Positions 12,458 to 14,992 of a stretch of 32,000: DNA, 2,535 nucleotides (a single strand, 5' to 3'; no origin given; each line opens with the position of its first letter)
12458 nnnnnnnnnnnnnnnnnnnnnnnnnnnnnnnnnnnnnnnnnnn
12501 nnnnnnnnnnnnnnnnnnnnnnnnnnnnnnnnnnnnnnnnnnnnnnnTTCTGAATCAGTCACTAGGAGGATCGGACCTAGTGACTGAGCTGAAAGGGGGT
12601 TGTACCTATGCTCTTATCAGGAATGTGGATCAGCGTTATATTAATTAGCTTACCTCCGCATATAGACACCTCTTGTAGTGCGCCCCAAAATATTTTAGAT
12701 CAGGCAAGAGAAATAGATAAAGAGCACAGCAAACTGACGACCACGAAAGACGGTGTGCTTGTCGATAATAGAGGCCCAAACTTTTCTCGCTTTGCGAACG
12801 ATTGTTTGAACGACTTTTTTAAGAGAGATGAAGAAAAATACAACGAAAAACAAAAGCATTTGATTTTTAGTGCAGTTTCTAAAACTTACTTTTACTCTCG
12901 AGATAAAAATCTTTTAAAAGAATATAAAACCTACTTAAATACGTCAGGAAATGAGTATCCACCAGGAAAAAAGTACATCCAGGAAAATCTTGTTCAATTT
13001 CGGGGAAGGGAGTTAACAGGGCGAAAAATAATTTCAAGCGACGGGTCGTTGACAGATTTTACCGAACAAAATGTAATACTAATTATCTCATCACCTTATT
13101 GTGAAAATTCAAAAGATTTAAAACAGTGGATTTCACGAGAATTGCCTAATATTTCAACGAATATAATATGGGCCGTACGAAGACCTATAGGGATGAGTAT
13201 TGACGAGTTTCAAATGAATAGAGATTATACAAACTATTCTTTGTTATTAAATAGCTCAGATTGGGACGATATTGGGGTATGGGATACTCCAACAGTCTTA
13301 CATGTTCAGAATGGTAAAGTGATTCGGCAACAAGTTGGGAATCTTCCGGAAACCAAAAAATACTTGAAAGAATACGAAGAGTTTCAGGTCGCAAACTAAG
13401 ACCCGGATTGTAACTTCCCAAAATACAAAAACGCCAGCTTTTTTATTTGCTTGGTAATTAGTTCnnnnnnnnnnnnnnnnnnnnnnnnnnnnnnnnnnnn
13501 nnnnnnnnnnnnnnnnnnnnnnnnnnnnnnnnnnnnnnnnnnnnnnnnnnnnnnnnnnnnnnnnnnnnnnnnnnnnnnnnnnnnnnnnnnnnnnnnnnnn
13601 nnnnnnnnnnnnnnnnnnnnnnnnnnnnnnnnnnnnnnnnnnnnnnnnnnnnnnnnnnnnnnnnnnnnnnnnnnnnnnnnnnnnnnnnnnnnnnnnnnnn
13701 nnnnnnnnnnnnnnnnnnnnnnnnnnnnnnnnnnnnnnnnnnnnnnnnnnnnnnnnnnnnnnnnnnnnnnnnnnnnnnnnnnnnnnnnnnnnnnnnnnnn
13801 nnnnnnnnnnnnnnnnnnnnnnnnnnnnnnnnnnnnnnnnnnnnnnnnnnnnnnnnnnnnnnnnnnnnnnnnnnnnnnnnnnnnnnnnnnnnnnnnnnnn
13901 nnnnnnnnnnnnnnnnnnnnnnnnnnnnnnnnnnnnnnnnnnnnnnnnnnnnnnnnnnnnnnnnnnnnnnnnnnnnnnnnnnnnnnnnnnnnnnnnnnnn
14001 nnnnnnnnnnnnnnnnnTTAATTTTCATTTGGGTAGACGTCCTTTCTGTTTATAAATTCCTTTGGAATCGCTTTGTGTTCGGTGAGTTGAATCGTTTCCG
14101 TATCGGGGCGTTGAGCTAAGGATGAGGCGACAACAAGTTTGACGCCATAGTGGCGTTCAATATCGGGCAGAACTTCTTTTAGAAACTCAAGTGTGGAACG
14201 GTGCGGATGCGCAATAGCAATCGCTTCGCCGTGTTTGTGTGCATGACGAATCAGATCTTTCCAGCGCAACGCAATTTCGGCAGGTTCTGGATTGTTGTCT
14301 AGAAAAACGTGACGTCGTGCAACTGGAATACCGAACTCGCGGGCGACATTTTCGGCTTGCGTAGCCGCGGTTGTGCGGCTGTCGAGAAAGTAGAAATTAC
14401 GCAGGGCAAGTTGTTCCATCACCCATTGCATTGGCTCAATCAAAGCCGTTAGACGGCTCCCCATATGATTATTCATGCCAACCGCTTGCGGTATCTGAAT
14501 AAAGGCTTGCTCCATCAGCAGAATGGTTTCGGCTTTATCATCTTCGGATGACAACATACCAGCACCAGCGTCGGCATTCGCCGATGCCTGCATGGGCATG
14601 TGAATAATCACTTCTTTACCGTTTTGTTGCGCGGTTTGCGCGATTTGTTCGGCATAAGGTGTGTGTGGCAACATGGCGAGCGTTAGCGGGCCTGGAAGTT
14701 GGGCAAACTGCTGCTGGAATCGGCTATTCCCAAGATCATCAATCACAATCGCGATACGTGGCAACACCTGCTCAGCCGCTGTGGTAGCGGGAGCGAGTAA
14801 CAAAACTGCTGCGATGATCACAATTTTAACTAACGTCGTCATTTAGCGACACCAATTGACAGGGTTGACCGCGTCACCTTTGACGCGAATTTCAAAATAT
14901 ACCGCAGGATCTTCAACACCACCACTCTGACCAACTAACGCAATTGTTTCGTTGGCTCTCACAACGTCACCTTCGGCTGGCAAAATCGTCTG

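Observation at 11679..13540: AT-rich two-gene insertion bracketed by ~120-bp imperfect direct repeats, with no recombinase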

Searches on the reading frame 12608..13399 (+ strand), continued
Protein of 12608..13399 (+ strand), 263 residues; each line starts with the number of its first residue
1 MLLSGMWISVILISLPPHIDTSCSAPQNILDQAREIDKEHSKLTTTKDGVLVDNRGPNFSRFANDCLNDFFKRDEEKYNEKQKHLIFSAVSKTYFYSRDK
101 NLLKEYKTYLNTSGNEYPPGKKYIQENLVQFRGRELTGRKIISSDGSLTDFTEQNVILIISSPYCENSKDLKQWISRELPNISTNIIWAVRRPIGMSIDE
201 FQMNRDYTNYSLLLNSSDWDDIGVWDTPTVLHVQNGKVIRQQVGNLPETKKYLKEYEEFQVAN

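Call 64: fold_search(model_id=the predicted structure, library=pdb)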
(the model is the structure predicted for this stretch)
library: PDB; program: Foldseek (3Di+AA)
matches with E <= 10: 746; with E <= 0.001: 5
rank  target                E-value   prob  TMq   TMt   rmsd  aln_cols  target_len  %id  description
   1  4evm                  4.3e-04  1.00  0.33  0.55   5.4       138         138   17  1.5 Angstrom crystal structure of soluble domain of membrane-anchored thioredoxin family protein from Streptococcus pneu (released 2012-05-09)
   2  2yp6_A                5.7e-04  1.00  0.30  0.50   6.8       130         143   18  Crystal structure of the pneumoccocal exposed lipoprotein thioredoxin sp_1000 (Etrx2) from Streptococcus pneumoniae st (released 2013-10-30)
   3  4xcs_A                8.0e-04  1.00  0.30  0.39   5.7       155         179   13  Human peroxiredoxin-1 C83S mutant (released 2016-01-13)
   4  8t4c_A                8.4e-04  1.00  0.30  0.46   6.5       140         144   15  Membrane-associated thioredoxin oxidoreductase FetE from Campylobacter jejuni (released 2023-08-09)
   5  4hqz_B                1.0e-03  1.00  0.30  0.49   6.7       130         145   18  Crystal structure of the pneumoccocal exposed lipoprotein thioredoxin sp_1000 (Etrx2) from Streptococcus pneumoniae st (released 2013-12-25)
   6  4hqs                  1.1e-03  1.00  0.32  0.54   4.8       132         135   18  Crystal structure of the pneumoccocal exposed lipoprotein thioredoxin sp_0659 (Etrx1) from Streptococcus pneumoniae stra (released 2013-12-25)
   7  3gl3_A                1.6e-03  1.00  0.33  0.54   4.9       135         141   16  Crystal structure of a putative Thiol:disulfide interchange protein DsbE from Chlorobium tepidum (released 2009-03-31)
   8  3gl3_B                1.6e-03  1.00  0.33  0.54   6.7       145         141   14  Crystal structure of a putative Thiol:disulfide interchange protein DsbE from Chlorobium tepidum (released 2009-03-31)
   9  3gl3_C                1.6e-03  1.00  0.32  0.54   6.5       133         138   17  Crystal structure of a putative Thiol:disulfide interchange protein DsbE from Chlorobium tepidum (released 2009-03-31)
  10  8t4c_B                1.6e-03  1.00  0.30  0.49   5.6       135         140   16  Membrane-associated thioredoxin oxidoreductase FetE from Campylobacter jejuni (released 2023-08-09)
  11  7wet_A                1.8e-03  1.00  0.30  0.41   5.9       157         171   11  Crystal structure of Peroxiredoxin I in complex with the inhibitor Cela (released 2022-12-28)
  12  7wet_B                1.9e-03  1.00  0.30  0.41   5.7       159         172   12  Crystal structure of Peroxiredoxin I in complex with the inhibitor Cela (released 2022-12-28)
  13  4fh8_E                2.2e-03  1.00  0.29  0.40   6.8       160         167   10  Crystal Structure of Peroxiredoxin-1 from the human hookworm Ancylostoma ceylanicum (released 2013-06-12)
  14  3ewl_B                2.3e-03  1.00  0.32  0.54   6.3       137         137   14  Crystal Structure of Conserved protein BF1870 of Unknown Function from Bacteroides fragilis (released 2008-10-28)
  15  2yzh_A                2.3e-03  1.00  0.28  0.39   7.6       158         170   14  Crystal structure of peroxiredoxin-like protein from Aquifex aeolicus (released 2007-11-06)
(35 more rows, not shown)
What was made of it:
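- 12608..13399 (+): ORF2: 263-aa thioredoxin-fold protein with the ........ motif (C165, S168) and a TP cis-proline motif. Foldseek top hits are Etrx, TlpA, DsbE and peroxiredoxin folds (call 64).
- On Thioredoxin-fold oxidoreductases (ORF2): Foldseek probability is 1.0 to Etrx, TlpA and DsbE structures (call 64).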

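Call 70: search_protein_families(library=phrogs, proteins=[window:12608-13399:+], max_evalue=0.1)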
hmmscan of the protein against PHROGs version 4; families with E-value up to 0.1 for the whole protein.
window:12608-13399:+ (263 aa): 0 families

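Call 76: find_encoding_contigs(protein=P0036, flank=5000, max_places=4)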
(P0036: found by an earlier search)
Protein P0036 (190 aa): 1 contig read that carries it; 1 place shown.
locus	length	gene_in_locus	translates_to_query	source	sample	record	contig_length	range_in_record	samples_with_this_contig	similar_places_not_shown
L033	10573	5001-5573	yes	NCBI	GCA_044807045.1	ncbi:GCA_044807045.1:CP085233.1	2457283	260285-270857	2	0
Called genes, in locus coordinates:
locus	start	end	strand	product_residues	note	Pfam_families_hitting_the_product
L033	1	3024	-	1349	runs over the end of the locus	PF05593:RHS_repeat (faint), PF25023:TEN_YD-shell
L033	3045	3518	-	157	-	PF05593:RHS_repeat (faint)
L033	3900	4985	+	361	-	PF01400:Astacin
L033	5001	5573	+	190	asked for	PF14302:DUF4377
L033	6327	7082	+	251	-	-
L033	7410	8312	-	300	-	PF13541:ChlI, PF01078:Mg_chelatase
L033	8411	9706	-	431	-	PF07992:Pyr_redox_2, PF13454:NAD_binding_9 (faint), PF00070:Pyr_redox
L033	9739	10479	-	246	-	PF00970:FAD_binding_6, PF00175:NAD_binding_1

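Call 83: search_protein_families(library=pfam, proteins=[L033:6327-7082:+], max_evalue=0.001)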
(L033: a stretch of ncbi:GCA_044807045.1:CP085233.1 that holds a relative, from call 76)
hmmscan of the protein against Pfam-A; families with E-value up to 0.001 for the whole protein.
L033:6327-7082:+ (251 aa): 0 families

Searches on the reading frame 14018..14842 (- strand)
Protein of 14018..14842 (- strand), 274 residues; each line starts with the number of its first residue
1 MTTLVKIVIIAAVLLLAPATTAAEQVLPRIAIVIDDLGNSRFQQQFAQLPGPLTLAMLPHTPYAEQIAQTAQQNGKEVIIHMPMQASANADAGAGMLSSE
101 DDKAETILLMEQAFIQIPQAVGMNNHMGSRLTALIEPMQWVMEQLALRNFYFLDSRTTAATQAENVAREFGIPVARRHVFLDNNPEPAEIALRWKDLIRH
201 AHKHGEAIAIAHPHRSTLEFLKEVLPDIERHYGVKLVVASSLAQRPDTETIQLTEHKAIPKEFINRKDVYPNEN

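Call 9: search_protein_families(library=pfam, proteins=[window:14018-14842:-], max_evalue=1)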
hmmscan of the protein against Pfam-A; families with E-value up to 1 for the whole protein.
window:14018-14842:- (274 aa): 2 families
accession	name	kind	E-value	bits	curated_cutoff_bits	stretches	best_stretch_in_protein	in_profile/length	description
PF04748.18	Polysacc_deac_2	-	9.1e-71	237.8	27.5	1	32-242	1-211/212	Divergent polysaccharide deacetylase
PF16344.10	FecR_C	-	0.13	12.7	24.4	1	221-243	9-32/70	FecR, C-terminal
